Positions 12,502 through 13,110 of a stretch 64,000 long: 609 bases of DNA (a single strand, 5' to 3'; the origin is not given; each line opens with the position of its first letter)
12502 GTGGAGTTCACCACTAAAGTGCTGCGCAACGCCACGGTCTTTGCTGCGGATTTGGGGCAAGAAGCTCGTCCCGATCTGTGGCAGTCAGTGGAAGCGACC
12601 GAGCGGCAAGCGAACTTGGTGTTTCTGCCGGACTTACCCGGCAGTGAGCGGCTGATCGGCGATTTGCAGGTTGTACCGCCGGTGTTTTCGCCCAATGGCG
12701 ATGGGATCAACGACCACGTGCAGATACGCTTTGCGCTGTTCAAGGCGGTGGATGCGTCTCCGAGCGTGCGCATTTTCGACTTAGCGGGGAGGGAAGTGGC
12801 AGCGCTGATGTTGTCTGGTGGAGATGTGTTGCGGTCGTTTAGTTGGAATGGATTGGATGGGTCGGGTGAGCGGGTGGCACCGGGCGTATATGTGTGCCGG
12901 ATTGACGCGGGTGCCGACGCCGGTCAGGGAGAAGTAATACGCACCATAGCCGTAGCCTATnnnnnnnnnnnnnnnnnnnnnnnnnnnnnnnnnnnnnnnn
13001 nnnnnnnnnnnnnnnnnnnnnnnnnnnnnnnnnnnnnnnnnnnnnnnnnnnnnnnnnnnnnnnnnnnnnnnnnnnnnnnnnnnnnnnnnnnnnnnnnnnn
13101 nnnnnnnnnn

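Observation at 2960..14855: Six-gene operon: four large discoidin-like T9SS type-B-CTD paralogs, a lipoprotein and a His-motif membrane/TPR protein - candidate undescribed cell-surface system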

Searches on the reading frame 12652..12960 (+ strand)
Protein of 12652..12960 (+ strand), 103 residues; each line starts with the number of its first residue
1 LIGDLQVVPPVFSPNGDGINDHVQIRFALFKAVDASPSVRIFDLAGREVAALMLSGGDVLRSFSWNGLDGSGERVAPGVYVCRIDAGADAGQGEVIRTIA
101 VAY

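Call 84: find_homologous_proteins(query=A4, max_evalue=0.001)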
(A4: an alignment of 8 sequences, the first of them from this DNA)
Query A4 (8 sequences) (103 aa, profile of the alignment): 889 proteins with E <= 0.001 among 8000 candidates; the best 120 are listed.
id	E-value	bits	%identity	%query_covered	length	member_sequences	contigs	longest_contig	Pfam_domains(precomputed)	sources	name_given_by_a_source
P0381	7.8e-34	134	37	96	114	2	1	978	PF13585.13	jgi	jgi:hypothetical protein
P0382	2.9e-33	132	92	100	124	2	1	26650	PF13585.13,PF13860.13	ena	-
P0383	7.5e-33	131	38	99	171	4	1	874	PF13585.13,PF13860.13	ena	-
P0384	3.8e-32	128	36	100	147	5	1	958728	PF13585.13,PF13860.13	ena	-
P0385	5.9e-32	128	36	96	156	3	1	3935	PF13585.13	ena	-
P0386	6.9e-32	127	88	96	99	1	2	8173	PF13585.13,PF13860.13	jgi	jgi:hypothetical protein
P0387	8.1e-32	127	89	90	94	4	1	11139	PF13585.13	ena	-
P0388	3.7e-31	125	34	96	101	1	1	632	PF13585.13,PF13860.13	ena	-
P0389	5.3e-31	125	83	100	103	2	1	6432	PF13585.13,PF13860.13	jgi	-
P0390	8.0e-31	124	46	100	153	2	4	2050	PF13585.13,PF13860.13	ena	-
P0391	1.1e-30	124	40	99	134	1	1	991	PF13585.13,PF13860.13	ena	-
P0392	1.2e-30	123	32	99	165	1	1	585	PF13860.13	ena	-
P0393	1.8e-30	123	38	90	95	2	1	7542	PF13585.13,PF13860.13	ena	-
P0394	1.8e-30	123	50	100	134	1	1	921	PF13585.13,PF13860.13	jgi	-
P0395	1.9e-30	123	46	100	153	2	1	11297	PF13585.13,PF13860.13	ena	-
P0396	1.9e-30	123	42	100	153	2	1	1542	PF13585.13,PF13860.13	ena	-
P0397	6.1e-30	121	45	100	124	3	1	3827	PF13585.13,PF13860.13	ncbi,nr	ncbi:MAG: gliding motility-associated C-terminal domain-containing protein, partial [Gemmatimonadete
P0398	1.4e-29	120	38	90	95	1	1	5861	PF13585.13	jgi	jgi:hypothetical protein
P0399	1.6e-29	120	47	100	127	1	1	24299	PF13585.13,PF13860.13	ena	-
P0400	1.7e-29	120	35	96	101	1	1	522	PF13585.13,PF13860.13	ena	-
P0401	2.1e-29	119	39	96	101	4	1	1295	PF13585.13,PF13860.13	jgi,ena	jgi:flagellar hook assembly protein FlgD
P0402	2.5e-29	119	42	90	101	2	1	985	PF13585.13,PF13860.13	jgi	jgi:flagellar hook assembly protein FlgD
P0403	2.5e-29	119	45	90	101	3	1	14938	PF13585.13,PF13860.13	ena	-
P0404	4.4e-29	118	31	100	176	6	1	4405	PF13585.13,PF13860.13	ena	-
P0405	5.1e-29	118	38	92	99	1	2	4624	PF13585.13,PF13860.13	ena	-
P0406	9.8e-29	117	36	96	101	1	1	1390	PF13585.13,PF13860.13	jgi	jgi:flagellar hook assembly protein FlgD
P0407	1.3e-28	117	38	96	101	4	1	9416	PF13585.13,PF13860.13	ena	-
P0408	1.9e-28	116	37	96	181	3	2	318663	PF13585.13,PF13860.13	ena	-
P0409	2.6e-28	116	38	100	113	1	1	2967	PF13585.13,PF13860.13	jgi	-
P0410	3.2e-28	116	54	100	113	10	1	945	PF13585.13,PF13860.13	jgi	jgi:flagellar hook assembly protein FlgD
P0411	3.6e-28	116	41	96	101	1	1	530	PF13585.13,PF13860.13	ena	-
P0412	4.4e-28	115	56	100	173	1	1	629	PF13585.13,PF13860.13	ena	-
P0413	4.5e-28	115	35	99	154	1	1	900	PF13585.13,PF13860.13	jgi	-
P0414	5.0e-28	115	46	99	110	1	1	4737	PF13585.13,PF13860.13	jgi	jgi:flagellar hook assembly protein FlgD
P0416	6.0e-28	115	38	100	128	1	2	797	PF13585.13,PF13860.13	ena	-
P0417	8.6e-28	114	46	94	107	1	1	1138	PF13585.13,PF13860.13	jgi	jgi:flagellar hook assembly protein FlgD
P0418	1.0e-27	114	41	100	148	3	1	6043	PF13585.13,PF13860.13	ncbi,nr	ncbi:MAG: hypothetical protein F4049_13425, partial [Gemmatimonadetes bacterium]|nr:hypothetical pro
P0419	1.2e-27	114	39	100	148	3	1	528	PF13585.13,PF13860.13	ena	-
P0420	1.2e-27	114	48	100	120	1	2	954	PF13585.13,PF13860.13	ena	-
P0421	1.4e-27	114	47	94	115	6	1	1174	PF13585.13,PF13860.13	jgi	-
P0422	1.4e-27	114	39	90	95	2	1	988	PF13585.13,PF13860.13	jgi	jgi:flagellar hook assembly protein FlgD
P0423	1.5e-27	114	39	100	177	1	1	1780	PF13585.13,PF13860.13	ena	-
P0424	1.5e-27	114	34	100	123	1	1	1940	PF13585.13,PF13860.13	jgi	jgi:flagellar hook assembly protein FlgD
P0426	1.8e-27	113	34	97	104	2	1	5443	PF13585.13,PF13860.13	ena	-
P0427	2.0e-27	113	41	90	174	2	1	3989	PF13585.13,PF13860.13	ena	-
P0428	2.0e-27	113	41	100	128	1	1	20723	PF13585.13,PF13860.13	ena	-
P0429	2.2e-27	113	35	100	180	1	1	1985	PF13585.13,PF13860.13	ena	-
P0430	2.3e-27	113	56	100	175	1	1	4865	PF13585.13,PF13860.13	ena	-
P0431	2.4e-27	113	46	95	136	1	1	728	PF13585.13,PF13860.13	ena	-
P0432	2.5e-27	113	43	89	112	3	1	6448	PF13585.13,PF13860.13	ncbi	ncbi:MAG: FlgD immunoglobulin-like domain containing protein [Candidatus Latescibacterota bacterium]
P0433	2.6e-27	113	41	90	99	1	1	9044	PF13585.13,PF13860.13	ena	-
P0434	2.7e-27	113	38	100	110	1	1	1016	PF13585.13,PF13860.13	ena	-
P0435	2.8e-27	113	45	100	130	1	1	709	PF13585.13,PF13860.13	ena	-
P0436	3.0e-27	113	41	100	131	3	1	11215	PF13585.13,PF13860.13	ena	-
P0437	3.1e-27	113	37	100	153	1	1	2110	PF13585.13,PF13860.13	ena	-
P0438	3.3e-27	112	47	94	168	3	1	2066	PF13585.13,PF13860.13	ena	-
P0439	3.3e-27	112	34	100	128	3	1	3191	PF13585.13,PF13860.13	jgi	jgi:flagellar hook assembly protein FlgD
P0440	4.5e-27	112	41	89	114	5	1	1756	PF13585.13,PF13860.13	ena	-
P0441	4.6e-27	112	39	94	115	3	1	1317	PF13585.13,PF13860.13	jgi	jgi:flagellar hook assembly protein FlgD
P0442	4.9e-27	112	42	100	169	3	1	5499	PF13585.13,PF13860.13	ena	-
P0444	5.6e-27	112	42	100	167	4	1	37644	PF13585.13,PF13860.13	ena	-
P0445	5.6e-27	112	36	100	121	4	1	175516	PF13585.13,PF13860.13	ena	-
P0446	6.7e-27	111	35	96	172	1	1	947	PF13585.13,PF13860.13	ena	-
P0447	7.0e-27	111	41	100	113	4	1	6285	PF13585.13,PF13860.13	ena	-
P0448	7.0e-27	111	28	89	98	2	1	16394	PF13585.13,PF13860.13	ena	-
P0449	7.0e-27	111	32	100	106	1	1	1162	PF13585.13,PF13860.13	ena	-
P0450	7.4e-27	111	50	100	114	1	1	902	PF13585.13,PF13860.13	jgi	jgi:gliding motility-associated-like protein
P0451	9.4e-27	111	41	100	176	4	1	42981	PF13585.13,PF13860.13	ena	-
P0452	9.5e-27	111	39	92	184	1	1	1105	PF13585.13,PF13860.13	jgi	jgi:hypothetical protein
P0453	1.1e-26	111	36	100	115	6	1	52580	PF13585.13,PF13860.13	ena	-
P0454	1.2e-26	111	34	100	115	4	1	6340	PF13585.13,PF13860.13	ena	-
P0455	1.3e-26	111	51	100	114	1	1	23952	PF13585.13,PF13860.13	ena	-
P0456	1.8e-26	110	43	100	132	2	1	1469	PF13585.13,PF13860.13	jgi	-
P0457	2.1e-26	110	31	99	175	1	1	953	PF13585.13,PF13860.13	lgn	-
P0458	2.4e-26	110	40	93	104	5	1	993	PF13585.13,PF13860.13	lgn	-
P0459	2.4e-26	110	43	94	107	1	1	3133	PF13585.13,PF13860.13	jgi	jgi:flagellar hook assembly protein FlgD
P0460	2.9e-26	109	41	100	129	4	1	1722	PF13585.13,PF13860.13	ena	-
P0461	3.3e-26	109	39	100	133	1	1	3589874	PF13585.13,PF13860.13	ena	-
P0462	3.3e-26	109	41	100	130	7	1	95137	PF13585.13,PF13860.13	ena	-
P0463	3.4e-26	109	42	100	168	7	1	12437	PF13585.13,PF13860.13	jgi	jgi:flagellar hook assembly protein FlgD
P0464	3.6e-26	109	46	100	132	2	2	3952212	PF13585.13,PF13860.13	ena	-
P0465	3.6e-26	109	38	100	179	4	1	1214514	PF13585.13,PF13860.13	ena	-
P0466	3.6e-26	109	50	100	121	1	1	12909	PF13585.13,PF13860.13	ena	-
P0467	3.6e-26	109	43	100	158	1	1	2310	PF13585.13,PF13860.13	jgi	jgi:hypothetical protein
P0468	3.9e-26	109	39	100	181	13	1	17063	PF13585.13,PF13860.13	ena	-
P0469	4.1e-26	109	52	100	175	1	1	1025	PF13585.13,PF13860.13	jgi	-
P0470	4.2e-26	109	43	90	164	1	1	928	PF13585.13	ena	-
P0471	4.7e-26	109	43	94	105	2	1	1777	PF13585.13,PF13860.13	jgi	-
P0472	5.2e-26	109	36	100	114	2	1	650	PF13585.13,PF13860.13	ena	-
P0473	5.4e-26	109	35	90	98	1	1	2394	PF13585.13,PF13860.13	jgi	jgi:flagellar hook assembly protein FlgD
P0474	5.7e-26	108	42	100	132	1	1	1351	PF13585.13,PF13860.13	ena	-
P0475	6.9e-26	108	40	100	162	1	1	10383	PF13585.13,PF13860.13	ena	-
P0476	7.4e-26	108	38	90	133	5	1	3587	PF13585.13,PF13860.13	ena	-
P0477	7.5e-26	108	41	90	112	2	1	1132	PF13585.13,PF13860.13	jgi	jgi:flagellar hook assembly protein FlgD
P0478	8.2e-26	108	43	100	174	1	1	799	PF13585.13,PF13860.13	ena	-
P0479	8.4e-26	108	62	90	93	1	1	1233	PF13585.13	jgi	-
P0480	8.9e-26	108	60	100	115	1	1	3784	PF13585.13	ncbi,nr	ncbi:MAG: gliding motility-associated C-terminal domain-containing protein, partial [Candidatus Late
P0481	1.0e-25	108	34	99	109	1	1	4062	PF13585.13,PF13860.13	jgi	-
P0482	1.1e-25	108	46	100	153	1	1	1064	PF13585.13,PF13860.13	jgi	jgi:flagellar hook assembly protein FlgD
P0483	1.2e-25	107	38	89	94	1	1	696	PF13585.13,PF13860.13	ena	-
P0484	1.2e-25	107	42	88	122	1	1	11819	PF13585.13,PF13860.13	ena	-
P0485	1.3e-25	107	41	100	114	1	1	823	PF13585.13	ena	-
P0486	1.3e-25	107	34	100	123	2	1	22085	PF13585.13,PF13860.13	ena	-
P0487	1.6e-25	107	36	96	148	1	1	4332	PF13585.13,PF13860.13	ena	-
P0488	1.8e-25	107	38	100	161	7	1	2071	PF13585.13,PF13860.13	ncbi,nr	ncbi:MAG: gliding motility-associated C-terminal domain-containing protein, partial [Gemmatimonadota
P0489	1.9e-25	107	38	100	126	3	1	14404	PF13585.13,PF13860.13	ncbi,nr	ncbi:MAG: gliding motility-associated C-terminal domain-containing protein, partial [Gemmatimonadota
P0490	2.2e-25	107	41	100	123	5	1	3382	PF13585.13,PF13860.13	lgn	-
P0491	2.2e-25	107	31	100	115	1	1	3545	PF13585.13,PF13860.13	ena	-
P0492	2.4e-25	106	34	94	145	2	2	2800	PF13585.13,PF13860.13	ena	-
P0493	2.5e-25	106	57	100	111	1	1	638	PF13585.13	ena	-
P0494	2.8e-25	106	35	93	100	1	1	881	PF13585.13,PF13860.13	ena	-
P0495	3.0e-25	106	42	90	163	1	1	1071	PF13585.13,PF13860.13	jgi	jgi:hypothetical protein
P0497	3.3e-25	106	35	91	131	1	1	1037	PF13585.13,PF13860.13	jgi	jgi:flagellar hook assembly protein FlgD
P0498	3.4e-25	106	43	89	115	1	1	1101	PF13585.13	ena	-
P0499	3.4e-25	106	43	77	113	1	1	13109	PF13585.13,PF13860.13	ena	-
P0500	3.6e-25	106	42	100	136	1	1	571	PF13585.13,PF13860.13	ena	-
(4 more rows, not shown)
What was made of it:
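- Tried and rejected: The CTD-profile homolog search returned mostly gene fragments (call 84).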

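Call 86: find_related_loci(query=A4, collection=genome_contigs, flank=10000)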
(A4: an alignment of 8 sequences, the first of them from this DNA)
Query A4 (103 aa) in genome_contigs; peptide patterns used: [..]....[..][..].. (x = any residue, [..] = any of these).
600 stretches matched a pattern (row limit reached: there are more); 198 encode a relative of the query (tblastn E <= 1e-3); the best 80 are kept; 80 distinct loci.
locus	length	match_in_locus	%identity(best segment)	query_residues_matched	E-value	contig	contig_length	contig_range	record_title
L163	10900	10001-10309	49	1-103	9e-31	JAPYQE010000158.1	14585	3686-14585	MAG: Candidatus Latescibacterota bacterium isolate PW2.concoct.70_sub PW2_4978_length_14585_cov_10.185478, whole genome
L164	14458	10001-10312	57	1-103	7e-33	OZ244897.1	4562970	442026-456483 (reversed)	MAG: Candidatus Latescibacterota bacterium isolate bebbca53-b648-47a2-9af5-4758833bd7f0 genome assembly, chromosome: 1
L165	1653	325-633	47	1-103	2e-25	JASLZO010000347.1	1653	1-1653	MAG: Dehalococcoidia bacterium isolate ETNP2_MAG_72 NODE_347_length_1653_cov_3.659264, whole genome shotgun sequence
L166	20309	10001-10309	45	1-103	6e-25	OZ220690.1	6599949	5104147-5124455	MAG: Candidatus Latescibacterota bacterium isolate 4544edd8-ea3d-4877-aa30-594cc490bc13 genome assembly, chromosome: 1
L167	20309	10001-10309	43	1-103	9e-25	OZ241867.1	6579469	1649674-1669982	MAG: Candidatus Latescibacterota bacterium isolate 402c3f40-99c9-4ff8-b352-fabea084b2f7 genome assembly, chromosome: 1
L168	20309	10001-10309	42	1-103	4e-21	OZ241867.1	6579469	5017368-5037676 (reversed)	MAG: Candidatus Latescibacterota bacterium isolate 402c3f40-99c9-4ff8-b352-fabea084b2f7 genome assembly, chromosome: 1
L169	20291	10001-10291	42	11-103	3e-20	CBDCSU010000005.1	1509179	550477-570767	MAG: Candidatus Latescibacterota bacterium isolate 2ecd85b3-648f-40fe-bdc7-c449d976e5a8 genome assembly, contig: contig_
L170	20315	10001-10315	43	1-103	3e-19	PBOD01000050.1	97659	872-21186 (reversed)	MAG: Gemmatimonadetes bacterium isolate RS822 5490, whole genome shotgun sequence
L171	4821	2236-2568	42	1-103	4e-19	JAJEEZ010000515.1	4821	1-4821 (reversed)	MAG: Candidatus Latescibacterota bacterium isolate p16x34bins.62 k141_427539, whole genome shotgun sequence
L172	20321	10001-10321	43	1-103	6e-19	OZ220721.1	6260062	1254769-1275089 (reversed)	MAG: Candidatus Latescibacterota bacterium isolate 1fb1e748-2903-4aab-acc2-5860c344c101 genome assembly, chromosome: 1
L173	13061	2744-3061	44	2-103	1e-19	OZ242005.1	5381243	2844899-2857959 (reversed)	MAG: Candidatus Latescibacterota bacterium isolate 4361563e-baaa-404a-b280-629f4181b36f genome assembly, chromosome: 1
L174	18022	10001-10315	40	2-103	9e-19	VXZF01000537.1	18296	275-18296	MAG: Gemmatimonadetes bacterium isolate SB0670_bin_29 NODE_1434_length_18296_cov_6.310180, whole genome shotgun sequence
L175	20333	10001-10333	44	1-103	2e-18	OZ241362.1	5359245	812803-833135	MAG: Candidatus Latescibacterota bacterium isolate 7df831f4-54e1-479f-8521-a5e6456f6651 genome assembly, chromosome: 1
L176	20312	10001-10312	38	1-103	2e-18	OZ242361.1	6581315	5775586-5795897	MAG: Candidatus Latescibacterota bacterium isolate c7d3165a-3b70-4ca6-a93c-9a173e2068a1 genome assembly, chromosome: 1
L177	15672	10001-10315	41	1-103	1e-19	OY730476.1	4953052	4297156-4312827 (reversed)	MAG: Candidatus Latescibacteria bacterium isolate 667a1def-a863-4bf2-9b98-94036fb31650 genome assembly, chromosome: 1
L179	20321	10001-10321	42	9-103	1e-17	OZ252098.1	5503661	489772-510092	MAG: Candidatus Latescibacterota bacterium isolate dbc81076-2b6d-4419-bdf1-4117db584b2d genome assembly, chromosome: 1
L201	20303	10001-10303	36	5-103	5e-14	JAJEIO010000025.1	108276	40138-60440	MAG: Candidatus Latescibacterota bacterium isolate p16x65bins.25 k141_623753, whole genome shotgun sequence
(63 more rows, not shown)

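Call 91: search_protein_families(library=pfam, proteins=[L201:6496-7473:+, L201:7530-8339:+, L201:8339-10306:+, L201:10303-12996:+, L201:13047-14318:+, L201:14319-16019:+, L201:16016-17653:+, L201:17650-19038:+, L201:4669-6465:-, L201:3515-4672:-], max_evalue=0.01)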
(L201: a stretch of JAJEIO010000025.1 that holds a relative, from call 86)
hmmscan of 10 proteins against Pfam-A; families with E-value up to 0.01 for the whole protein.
L201:6496-7473:+ (325 aa): 1 family
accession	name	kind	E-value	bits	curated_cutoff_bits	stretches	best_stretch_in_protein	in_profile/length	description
PF06452.16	CBM9_1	-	1.1e-05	25.8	23.4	1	98-162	29-87/185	Carbohydrate family 9 binding domain-like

L201:7530-8339:+ (269 aa): 0 families

L201:8339-10306:+ (655 aa): 2 families
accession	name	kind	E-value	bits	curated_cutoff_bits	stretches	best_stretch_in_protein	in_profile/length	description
PF13585.12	CHU_C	-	1.5e-08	35.1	27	1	559-638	4-72/86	CHU_C Type IX secretion signal domain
PF13860.13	FlgD_ig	-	2e-07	31.3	27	1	589-640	26-77/79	FlgD Ig-like domain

L201:10303-12996:+ (897 aa): 0 families

L201:13047-14318:+ (423 aa): 23 families
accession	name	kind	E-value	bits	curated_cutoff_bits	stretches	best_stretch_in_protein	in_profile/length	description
PF13414.12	TPR_11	-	5.4e-39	132.1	26.8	5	173-211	3-41/42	TPR repeat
PF07719.23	TPR_2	-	5.8e-37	123.2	27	5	95-127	1-33/34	Tetratricopeptide repeat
PF13431.12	TPR_17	-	5.7e-33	110.9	24.4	2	187-217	2-32/34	Tetratricopeptide repeat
PF00515.34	TPR_1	-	2e-30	103.8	27.8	3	95-127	1-33/34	Tetratricopeptide repeat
PF13181.12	TPR_8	-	1.6e-26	90.6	25.7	0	177-196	14-33/34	Tetratricopeptide repeat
PF14559.12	TPR_19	-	5.2e-25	88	25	4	47-98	11-62/68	Tetratricopeptide repeat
PF13432.12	TPR_16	-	8.5e-25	87.3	32.7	5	65-127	1-63/65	Tetratricopeptide repeat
PF13428.12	TPR_14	-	8e-20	69.8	23.5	2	61-102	1-42/44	Tetratricopeptide repeat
PF13424.12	TPR_12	-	5.6e-18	65.4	30.1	4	289-350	3-73/77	Tetratricopeptide repeat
PF13174.12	TPR_6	-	1.1e-15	57.5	26.3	0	200-229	2-31/33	Tetratricopeptide repeat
PF13371.12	TPR_9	-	1.1e-14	54.6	35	2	70-127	4-61/73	Tetratricopeptide repeat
PF23914.1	TPR_CcmH_CycH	-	5.9e-10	39.6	42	1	165-261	51-150/158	Cytochrome c-type biogenesis protein H TPR domain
PF14561.12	TPR_20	-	1e-08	35.8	25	0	84-128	11-55/90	Tetratricopeptide repeat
PF13176.12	TPR_7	-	3.8e-08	33.3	27.9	0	361-386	4-29/36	Tetratricopeptide repeat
PF25060.1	ARM_TT21_2nd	-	1.3e-07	31.8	27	0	73-141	200-268/270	Tetratricopeptide repeat protein 21 second ARM domain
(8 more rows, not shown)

L201:14319-16019:+ (566 aa): 3 families
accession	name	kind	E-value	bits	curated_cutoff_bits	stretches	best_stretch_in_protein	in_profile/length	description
PF13517.12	FG-GAP_3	-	9.8e-45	151.4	26.9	7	122-182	1-60/61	FG-GAP-like repeat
PF07593.17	UnbV_ASPIC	-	1.2e-21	76.8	23.4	1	479-545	1-67/68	ASPIC and UnbV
PF01839.29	FG-GAP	-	4.9e-07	29.9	22.1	1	115-143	2-27/37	FG-GAP repeat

L201:16016-17653:+ (545 aa): 3 families
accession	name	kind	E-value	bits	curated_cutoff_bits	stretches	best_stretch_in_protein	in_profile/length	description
PF13517.12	FG-GAP_3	-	6.7e-46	155.2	26.9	6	117-178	1-61/61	FG-GAP-like repeat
PF07593.17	UnbV_ASPIC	-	1.3e-19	70.3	23.4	1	471-536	1-66/68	ASPIC and UnbV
PF01839.29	FG-GAP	-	1.2e-16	60.6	22.1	3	110-130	2-22/37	FG-GAP repeat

L201:17650-19038:+ (462 aa): 36 families (the best 25 are shown)
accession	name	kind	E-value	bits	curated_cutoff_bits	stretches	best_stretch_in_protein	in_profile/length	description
PF07719.23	TPR_2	-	5.8e-60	194.9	27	7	358-390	2-34/34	Tetratricopeptide repeat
PF00515.34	TPR_1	-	5.9e-53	175.1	27.8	5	358-390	2-34/34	Tetratricopeptide repeat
PF13432.12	TPR_16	-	1.1e-49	166.9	32.7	6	363-421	3-61/65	Tetratricopeptide repeat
PF13414.12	TPR_11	-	2.5e-48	161.9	26.8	8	364-404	1-41/42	TPR repeat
PF14559.12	TPR_19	-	2.1e-46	156.5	25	7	45-105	1-61/68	Tetratricopeptide repeat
PF13431.12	TPR_17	-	7.4e-46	151.1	24.4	4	379-412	1-34/34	Tetratricopeptide repeat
PF13181.12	TPR_8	-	1.7e-45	149.7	25.7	3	358-390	2-34/34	Tetratricopeptide repeat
PF13424.12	TPR_12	-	1.3e-44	150.6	30.1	5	137-198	3-72/77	Tetratricopeptide repeat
PF13428.12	TPR_14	-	7.6e-38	125.5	23.5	7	392-434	2-44/44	Tetratricopeptide repeat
PF13176.12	TPR_7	-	6.1e-32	107.4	27.9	3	359-391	1-35/36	Tetratricopeptide repeat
PF23914.1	TPR_CcmH_CycH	-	6.8e-24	84.9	42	3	313-418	40-148/158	Cytochrome c-type biogenesis protein H TPR domain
PF13371.12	TPR_9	-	1.1e-23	83.4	35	5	146-207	4-65/73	Tetratricopeptide repeat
PF12895.13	ANAPC3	-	7.7e-21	74.6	27.2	4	355-416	21-81/82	Anaphase-promoting complex, cyclosome, subunit 3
PF13174.12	TPR_6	-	8.3e-21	73.6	26.3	2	362-389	5-32/33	Tetratricopeptide repeat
PF13374.12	TPR_10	-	2.1e-16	59.8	27.5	0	176-198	7-29/42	Tetratricopeptide repeat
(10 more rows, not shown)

L201:4669-6465:- (598 aa): 2 families
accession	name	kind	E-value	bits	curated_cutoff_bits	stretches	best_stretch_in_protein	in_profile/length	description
PF01547.30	SBP_bac_1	-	6.1e-20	72.9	26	1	86-432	15-304/307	Bacterial extracellular solute-binding protein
PF13416.11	SBP_bac_8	-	1.9e-09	38.2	27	1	93-460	8-275/279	Bacterial extracellular solute-binding protein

L201:3515-4672:- (385 aa): 1 family
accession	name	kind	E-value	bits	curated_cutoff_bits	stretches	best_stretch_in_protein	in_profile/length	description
PF00528.27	BPD_transp_1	-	2.3e-14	54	26.4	1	183-375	28-174/184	Binding-protein-dependent transport system inner membrane component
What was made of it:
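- On T9SS type-B CTD cargo (TIGR04131 / PF13585 CHU_C): The upstream A-type paralog in L201 scores 35.1 (call 91).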

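Call 94: search_protein_families(library=pfam, proteins=[L201:10303-12996:+, L179:10337-12979:+, L169:10327-13068:+, L201:7530-8339:+], max_evalue=10)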
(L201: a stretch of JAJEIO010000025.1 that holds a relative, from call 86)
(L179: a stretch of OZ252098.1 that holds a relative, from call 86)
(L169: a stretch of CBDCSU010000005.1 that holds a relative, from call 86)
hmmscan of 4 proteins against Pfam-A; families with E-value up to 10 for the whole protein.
L201:10303-12996:+ (897 aa): 0 families

L179:10337-12979:+ (881 aa): 0 families

L169:10327-13068:+ (914 aa): 0 families

L201:7530-8339:+ (269 aa): 0 families
